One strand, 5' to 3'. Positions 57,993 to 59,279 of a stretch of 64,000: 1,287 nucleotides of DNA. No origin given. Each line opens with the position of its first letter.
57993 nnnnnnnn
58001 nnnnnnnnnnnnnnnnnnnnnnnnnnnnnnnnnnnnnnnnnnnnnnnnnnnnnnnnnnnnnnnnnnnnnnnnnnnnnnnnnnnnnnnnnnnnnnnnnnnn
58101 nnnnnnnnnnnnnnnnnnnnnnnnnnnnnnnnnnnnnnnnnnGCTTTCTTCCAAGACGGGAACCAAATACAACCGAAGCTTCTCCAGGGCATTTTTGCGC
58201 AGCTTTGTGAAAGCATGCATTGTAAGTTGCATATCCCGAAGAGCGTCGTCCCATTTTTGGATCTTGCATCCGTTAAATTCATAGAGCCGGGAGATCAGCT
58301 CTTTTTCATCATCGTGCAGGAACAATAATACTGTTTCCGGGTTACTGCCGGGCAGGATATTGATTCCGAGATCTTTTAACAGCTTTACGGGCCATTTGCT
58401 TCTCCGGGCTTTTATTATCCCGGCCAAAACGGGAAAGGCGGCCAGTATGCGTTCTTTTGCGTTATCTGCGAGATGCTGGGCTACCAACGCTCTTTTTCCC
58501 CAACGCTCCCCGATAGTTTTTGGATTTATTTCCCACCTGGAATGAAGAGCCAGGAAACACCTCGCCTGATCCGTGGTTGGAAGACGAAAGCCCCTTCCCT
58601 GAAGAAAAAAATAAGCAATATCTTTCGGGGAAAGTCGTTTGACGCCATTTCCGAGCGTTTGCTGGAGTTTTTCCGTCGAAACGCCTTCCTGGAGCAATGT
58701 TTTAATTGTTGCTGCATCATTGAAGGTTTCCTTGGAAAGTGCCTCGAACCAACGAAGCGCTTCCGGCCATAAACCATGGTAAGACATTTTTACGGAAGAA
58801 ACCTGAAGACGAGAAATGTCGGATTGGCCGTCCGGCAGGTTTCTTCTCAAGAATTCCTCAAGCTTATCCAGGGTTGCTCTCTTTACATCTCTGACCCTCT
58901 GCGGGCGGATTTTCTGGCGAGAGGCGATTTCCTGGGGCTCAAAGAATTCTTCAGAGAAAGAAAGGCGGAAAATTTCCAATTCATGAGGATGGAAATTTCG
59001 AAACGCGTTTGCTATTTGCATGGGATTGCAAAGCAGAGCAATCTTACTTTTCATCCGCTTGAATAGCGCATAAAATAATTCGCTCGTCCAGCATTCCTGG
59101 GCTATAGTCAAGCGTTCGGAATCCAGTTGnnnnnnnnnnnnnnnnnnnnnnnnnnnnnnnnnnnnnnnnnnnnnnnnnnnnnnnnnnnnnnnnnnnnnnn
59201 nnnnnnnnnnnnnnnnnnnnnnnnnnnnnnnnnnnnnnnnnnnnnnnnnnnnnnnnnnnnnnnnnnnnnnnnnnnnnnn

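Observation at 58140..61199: RpoD-like sigma factor with a 690-residue C-terminal extension and an apparent second sigma region-4 HTH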

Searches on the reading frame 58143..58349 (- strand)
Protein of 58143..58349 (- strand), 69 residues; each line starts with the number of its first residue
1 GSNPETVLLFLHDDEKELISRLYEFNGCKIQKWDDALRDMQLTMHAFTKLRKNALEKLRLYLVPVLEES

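Call 26: search_protein_families(library=pfam, proteins=[window:58143-58349:-], max_evalue=10)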
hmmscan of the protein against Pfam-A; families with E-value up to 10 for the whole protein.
seq(69 aa): 0 families

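Call 73: search_solved_structures(query=A5, max_evalue=10)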
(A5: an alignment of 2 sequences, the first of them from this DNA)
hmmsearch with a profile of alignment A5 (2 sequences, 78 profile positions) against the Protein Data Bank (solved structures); distinct sequences matched with E-value up to 10: 7.
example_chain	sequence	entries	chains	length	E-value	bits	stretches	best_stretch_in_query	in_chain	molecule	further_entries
8k9i_C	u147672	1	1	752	0.12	15.8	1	17-60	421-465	Cullin-3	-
9e78_3f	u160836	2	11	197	0.12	15.8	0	16-36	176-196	ArcMAP4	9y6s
8h34_M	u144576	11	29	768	0.13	15.8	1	17-60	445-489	Cullin-3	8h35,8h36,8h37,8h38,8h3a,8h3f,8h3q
9q3e_L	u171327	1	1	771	0.13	15.8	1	17-60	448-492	Cullin-3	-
8gq6_C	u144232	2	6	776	0.13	15.7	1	17-60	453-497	Cullin-3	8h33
8k8t_C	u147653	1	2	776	0.13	15.7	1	17-60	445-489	Cullin-3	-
8whn_A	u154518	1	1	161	0.44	14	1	10-71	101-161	Ribophorin 1 superfamily protein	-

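Call 86: search_protein_families(library=ncbifam, proteins=[window:58143-58349:-], max_evalue=1)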
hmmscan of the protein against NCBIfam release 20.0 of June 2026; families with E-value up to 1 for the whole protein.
seq(69 aa): 1 family
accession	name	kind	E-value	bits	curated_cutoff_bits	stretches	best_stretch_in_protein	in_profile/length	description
TIGR02394.1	rpoS_proteo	equivalog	0.033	13.7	378.7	1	6-62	218-274/285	RNA polymerase sigma factor RpoS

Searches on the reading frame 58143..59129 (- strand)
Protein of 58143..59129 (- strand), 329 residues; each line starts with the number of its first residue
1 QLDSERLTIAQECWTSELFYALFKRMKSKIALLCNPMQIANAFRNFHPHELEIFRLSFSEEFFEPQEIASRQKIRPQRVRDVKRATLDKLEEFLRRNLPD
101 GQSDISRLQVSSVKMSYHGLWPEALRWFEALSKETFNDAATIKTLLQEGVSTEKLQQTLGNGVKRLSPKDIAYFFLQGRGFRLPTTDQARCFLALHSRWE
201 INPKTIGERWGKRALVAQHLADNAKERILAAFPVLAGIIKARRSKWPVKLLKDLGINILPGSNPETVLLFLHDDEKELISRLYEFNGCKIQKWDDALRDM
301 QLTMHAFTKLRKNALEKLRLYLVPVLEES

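Call 58: predict_structure(alignment_id=A3)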
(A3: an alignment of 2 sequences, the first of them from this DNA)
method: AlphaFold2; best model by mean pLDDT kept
length: 329 residues; sequences in the alignment: 2
mean_pLDDT: 44.2   pTM: 0.27
mean pLDDT of the five models: 44.2, 42.3, 38.9, 37.3, 33.8
residues with pLDDT >= 90: 0; 70-90: 30; 50-70: 75; < 50: 224
segments of 3 or more residues with pLDDT < 50: 1-42, 97-265, 286-288, 325-329
pLDDT, mean of each block of 10 residues (from residue 1): 32 30 29 36 56 57 68 78 60 47 32 26 37 34 38 36 32 31 30 28 29 30 41 36 37 42 51 65 54 67 75 64 49
secondary structure, 60 per line:
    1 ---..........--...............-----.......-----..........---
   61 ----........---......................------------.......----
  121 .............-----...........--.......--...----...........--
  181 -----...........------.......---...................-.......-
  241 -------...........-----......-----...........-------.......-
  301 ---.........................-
elements in order: H4-13 H16-30 H36-42 H48-57 H65-72 H76-97 H110-116 H121-133 H139-149 H152-158 H168-178 H186-196 H203-209 H213-231 H233-239 H248-258 H264-269 H275-285 H293-299 H304-328

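Call 60: fold_search(model_id=the predicted structure, library=pdb)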
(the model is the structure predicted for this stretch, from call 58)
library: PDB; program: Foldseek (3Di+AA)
matches with E <= 10: 246; with E <= 0.001: 0
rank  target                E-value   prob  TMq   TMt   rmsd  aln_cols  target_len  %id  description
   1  7kuf_B                5.3e-01  0.98  0.17  0.54   5.7        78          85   20  Transcription activation subcomplex with WhiB7 bound to SigmaAr4-RNAP Beta flap tip chimera and DNA (released 2021-06-30)
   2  7kug_B                5.6e-01  0.96  0.18  0.52   6.7        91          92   19  Fe-S cluster-bound transcription activator WhiB7 in complex with the SigmaAr4-RNAP Beta flap tip chimera (released 2021-06-30)
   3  1ku7_A                6.4e-01  0.99  0.17  0.65   5.2        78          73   13  Crystal Structure of Thermus aquatics RNA Polymerase SigmaA Subunit Region 4 Bound to-35 Element DNA (released 2002-03-29)
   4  8cwt_B                7.8e-01  0.90  0.16  0.42   9.2        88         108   19  Complex structure of WhiB3 and the SigmaAr4-RNAP Beta flap tip chimera in space group P43212 (released 2023-05-17)
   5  2nyx_A                7.8e-01  0.47  0.14  0.29  14.1       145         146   11  Crystal structure of RV1404 from Mycobacterium tuberculosis (released 2006-12-05)
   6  3p7n_A                9.0e-01  0.97  0.16  0.26   6.2        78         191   22  Crystal structure of light activated transcription factor El222 from Erythrobacter litoralis (released 2011-05-25)
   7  1xsv_A                9.5e-01  0.66  0.15  0.43  14.2       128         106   17  X-ray crystal structure of conserved hypothetical UPF0122 protein SAV1236 from Staphylococcus aureus subsp. aureus Mu5 (released 2004-10-26)
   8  8cwr_B                9.9e-01  0.90  0.16  0.43   8.9        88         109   19  Complex structure of WhiB3 and the SigmaAr4-RNAP Beta flap tip chimera in space group R3 (released 2023-05-17)
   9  7kug_D                1.0e+00  0.90  0.16  0.48   5.9        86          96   19  Fe-S cluster-bound transcription activator WhiB7 in complex with the SigmaAr4-RNAP Beta flap tip chimera (released 2021-06-30)
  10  4gvp_A                1.1e+00  0.92  0.15  0.23   4.6        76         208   26  Crystal Structure of the Response Regulator Protein VraR from Staphylococcus aureus (released 2013-05-08)
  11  4g6d_A                1.2e+00  0.99  0.15  0.71   2.2        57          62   19  G1 ORF67 / Staphyloccus aureus sigmaA domain 4 complex (released 2013-01-23)
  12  1ku7_D                1.3e+00  0.91  0.15  0.60   5.0        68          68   12  Crystal Structure of Thermus aquatics RNA Polymerase SigmaA Subunit Region 4 Bound to-35 Element DNA (released 2002-03-29)
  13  6onu_H                1.4e+00  0.99  0.15  0.67   2.1        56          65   21  Complex structure of WhiB1 and region 4 of SigA in P21 space group. (released 2019-11-27)
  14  3hug_G                1.5e+00  0.94  0.18  0.62   3.3        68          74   15  Crystal structure of Mycobacterium tuberculosis anti-sigma factor RslA in complex with -35 promoter binding domain of  (released 2010-03-02)
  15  3dp7_A                1.5e+00  0.11  0.12  0.11  12.6       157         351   16  CRYSTAL STRUCTURE OF SAM-dependent methyltransferase from Bacteroides vulgatus ATCC 8482 (released 2008-07-29)
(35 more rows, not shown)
